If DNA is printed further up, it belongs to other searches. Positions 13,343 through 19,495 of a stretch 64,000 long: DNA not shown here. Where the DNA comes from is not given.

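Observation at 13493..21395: Candidate two-gene glycan assembly line: four glycosyltransferase domains plus two methyltransferase domains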

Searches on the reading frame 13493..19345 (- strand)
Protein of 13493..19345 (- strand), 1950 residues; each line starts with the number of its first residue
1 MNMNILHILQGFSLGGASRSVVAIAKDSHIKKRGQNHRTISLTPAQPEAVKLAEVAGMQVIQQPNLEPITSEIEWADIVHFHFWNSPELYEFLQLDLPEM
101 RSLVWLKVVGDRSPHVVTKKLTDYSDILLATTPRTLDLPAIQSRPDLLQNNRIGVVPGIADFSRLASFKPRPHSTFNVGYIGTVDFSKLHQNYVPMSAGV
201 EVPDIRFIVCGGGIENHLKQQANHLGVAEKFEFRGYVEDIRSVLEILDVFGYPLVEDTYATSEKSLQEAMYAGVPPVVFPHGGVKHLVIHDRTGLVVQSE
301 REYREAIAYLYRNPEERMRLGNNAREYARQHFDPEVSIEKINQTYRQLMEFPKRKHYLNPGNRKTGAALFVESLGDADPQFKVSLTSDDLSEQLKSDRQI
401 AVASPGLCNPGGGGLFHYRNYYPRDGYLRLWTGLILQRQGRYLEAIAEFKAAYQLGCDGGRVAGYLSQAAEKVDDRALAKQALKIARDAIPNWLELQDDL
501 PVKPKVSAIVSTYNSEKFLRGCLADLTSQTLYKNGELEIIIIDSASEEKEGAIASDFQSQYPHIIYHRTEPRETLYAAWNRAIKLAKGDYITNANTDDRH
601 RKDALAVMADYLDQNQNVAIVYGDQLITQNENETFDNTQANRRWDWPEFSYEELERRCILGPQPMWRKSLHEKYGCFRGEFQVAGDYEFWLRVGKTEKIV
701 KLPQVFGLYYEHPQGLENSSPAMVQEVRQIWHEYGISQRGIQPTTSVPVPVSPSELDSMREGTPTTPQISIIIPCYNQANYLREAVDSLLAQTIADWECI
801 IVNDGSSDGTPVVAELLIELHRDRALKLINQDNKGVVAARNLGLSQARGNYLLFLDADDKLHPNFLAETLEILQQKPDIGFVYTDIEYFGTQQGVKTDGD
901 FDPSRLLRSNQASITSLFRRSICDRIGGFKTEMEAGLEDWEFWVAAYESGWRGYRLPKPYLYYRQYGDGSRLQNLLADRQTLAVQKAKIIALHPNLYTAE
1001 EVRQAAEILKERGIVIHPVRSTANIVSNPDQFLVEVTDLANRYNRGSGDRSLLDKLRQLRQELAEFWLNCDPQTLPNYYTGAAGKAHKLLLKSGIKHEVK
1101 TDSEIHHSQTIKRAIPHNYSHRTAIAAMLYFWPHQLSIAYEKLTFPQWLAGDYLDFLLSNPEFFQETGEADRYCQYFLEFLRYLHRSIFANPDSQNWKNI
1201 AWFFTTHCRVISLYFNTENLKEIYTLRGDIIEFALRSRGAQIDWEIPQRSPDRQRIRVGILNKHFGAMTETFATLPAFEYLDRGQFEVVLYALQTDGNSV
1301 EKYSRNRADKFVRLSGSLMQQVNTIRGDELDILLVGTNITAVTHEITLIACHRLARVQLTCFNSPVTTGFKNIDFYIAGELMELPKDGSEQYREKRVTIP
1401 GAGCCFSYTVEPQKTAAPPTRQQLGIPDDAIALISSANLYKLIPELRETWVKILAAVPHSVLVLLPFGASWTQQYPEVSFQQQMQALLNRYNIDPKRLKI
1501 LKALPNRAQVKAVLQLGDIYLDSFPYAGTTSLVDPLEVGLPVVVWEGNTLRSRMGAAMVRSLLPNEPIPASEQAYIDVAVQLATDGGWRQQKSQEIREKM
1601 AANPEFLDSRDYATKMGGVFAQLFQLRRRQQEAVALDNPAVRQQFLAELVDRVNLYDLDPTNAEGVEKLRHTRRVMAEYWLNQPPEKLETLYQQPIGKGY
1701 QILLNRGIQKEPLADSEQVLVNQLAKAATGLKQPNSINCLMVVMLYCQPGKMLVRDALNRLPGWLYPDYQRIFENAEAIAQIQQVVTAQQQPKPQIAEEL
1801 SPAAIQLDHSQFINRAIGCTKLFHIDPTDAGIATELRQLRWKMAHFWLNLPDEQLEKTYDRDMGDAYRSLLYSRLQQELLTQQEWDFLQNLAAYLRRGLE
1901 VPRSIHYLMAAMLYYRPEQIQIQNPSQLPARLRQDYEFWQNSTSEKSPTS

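Call 6: search_protein_families(library=pfam, proteins=[window:13493-19345:-], max_evalue=0.01)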
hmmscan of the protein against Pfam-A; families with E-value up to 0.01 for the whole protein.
window:13493-19345:- (1950 aa): 9 families
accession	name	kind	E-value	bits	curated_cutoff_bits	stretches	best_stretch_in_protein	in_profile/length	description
PF00535.33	Glycos_transf_2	-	6.5e-59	199.1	23.3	2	770-888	1-118/168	Glycosyl transferase family 2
PF13844.12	Glyco_transf_41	-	1.4e-27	96.6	25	2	1419-1616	357-543/543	Glycosyl transferase family 41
PF13641.12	Glyco_tranf_2_3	-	5.4e-23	82.6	27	2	767-959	1-207/230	Glycosyltransferase like family 2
PF00534.26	Glycos_transf_1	-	3.3e-20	72.8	26.4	1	201-326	44-171/172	Glycosyl transferases group 1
PF10111.15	Glyco_tranf_2_2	-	1.9e-19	70.6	27.3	2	770-942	1-195/276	Glycosyltransferase like family 2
PF13692.12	Glyco_trans_1_4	-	1.1e-17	65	27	1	202-313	32-142/142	Glycosyl transferases group 1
PF13632.12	Glyco_trans_2_3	-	2.5e-05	24.6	27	0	852-959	2-119/198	Glycosyl transferase family group 2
PF13524.12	Glyco_trans_1_2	-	0.00019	21.8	25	1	203-340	13-141/144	Glycosyl transferase-like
PF13432.12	TPR_16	-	0.0041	18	32.7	0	421-455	27-60/65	Tetratricopeptide repeat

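Call 7: search_protein_families(library=ncbifam, proteins=[window:13493-19345:-], max_evalue=0.01)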
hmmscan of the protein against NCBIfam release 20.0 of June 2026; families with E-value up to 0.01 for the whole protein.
window:13493-19345:- (1950 aa): 46 families (the best 25 are shown)
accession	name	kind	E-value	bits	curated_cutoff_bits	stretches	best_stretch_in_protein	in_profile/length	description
NF007482.0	PRK10073.1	equivalog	1.9e-41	142.2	423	2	765-875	4-112/334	glycosyltransferase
NF047683.1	TeichurnBiosyTuaG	equivalog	3.3e-38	131.8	400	2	765-895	4-131/252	teichuronic acid biosynthesis protein TuaG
NF053739.1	GlytfEpsEBac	equivalog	1e-33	116.5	450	2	767-962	1-201/265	glycosyltransferase EpsE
NF041875.1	EPS_EpsD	equivalog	9e-30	104.2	370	2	769-877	1-108/325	exopolysaccharide biosynthesis glycosyltransferase EpsD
TIGR03937.1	PgaC_IcaA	equivalog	2e-28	99.5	422.3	2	763-882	41-159/407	poly-beta-1,6-N-acetyl-D-glucosamine synthase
NF038302.1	EPS_HpsE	equivalog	1e-26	93.7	300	2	768-883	2-121/307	hormogonium polysaccharide biosynthesis glycosyltransferase HpsE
NF050050.1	ProtGlycPglI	equivalog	2.3e-25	89.6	500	2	767-881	2-112/306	GalNAc(5)-diNAcBac-PP-undecaprenol beta-1,3-glucosyltransferase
NF007453.0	PRK10018.1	equivalog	4.1e-25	89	382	2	766-885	5-123/280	colanic acid biosynthesis glycosyltransferase WcaA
TIGR04017.1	WcaA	equivalog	1.7e-24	86.9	495.75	2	766-885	4-122/279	colanic acid biosynthesis glycosyltransferase WcaA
NF038299.1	EPS_HpsN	equivalog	6e-24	84.6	425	2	767-882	1-115/317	hormogonium polysaccharide biosynthesis glycosyltransferase HpsN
TIGR03111.1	glyc2_xrt_Gpos1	hypoth_equivalog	7.7e-24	84.3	363.95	2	503-630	48-174/439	TIGR03111 family XrtG-associated glycosyltransferase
TIGR04283.1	glyco_like_mftF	equivalog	4.9e-21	75.3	182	2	769-881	1-106/221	TIGR04283 family arsenosugar biosynthesis glycosyltransferase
TIGR03965.1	mycofact_glyco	equivalog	2.2e-19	69.7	280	2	762-873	69-179/467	mycofactocin biosynthesis glycosyltransferase MftF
TIGR04440.1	glyco_TIGR04440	domain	5.3e-19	68.8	70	2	506-634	2-128/215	TIGR00180 family glycosyltransferase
NF041394.1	GtaseAglG_Halo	equivalog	1.5e-15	57.3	440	2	768-876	2-110/304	glucosyl-dolichyl phosphate glucuronosyltransferase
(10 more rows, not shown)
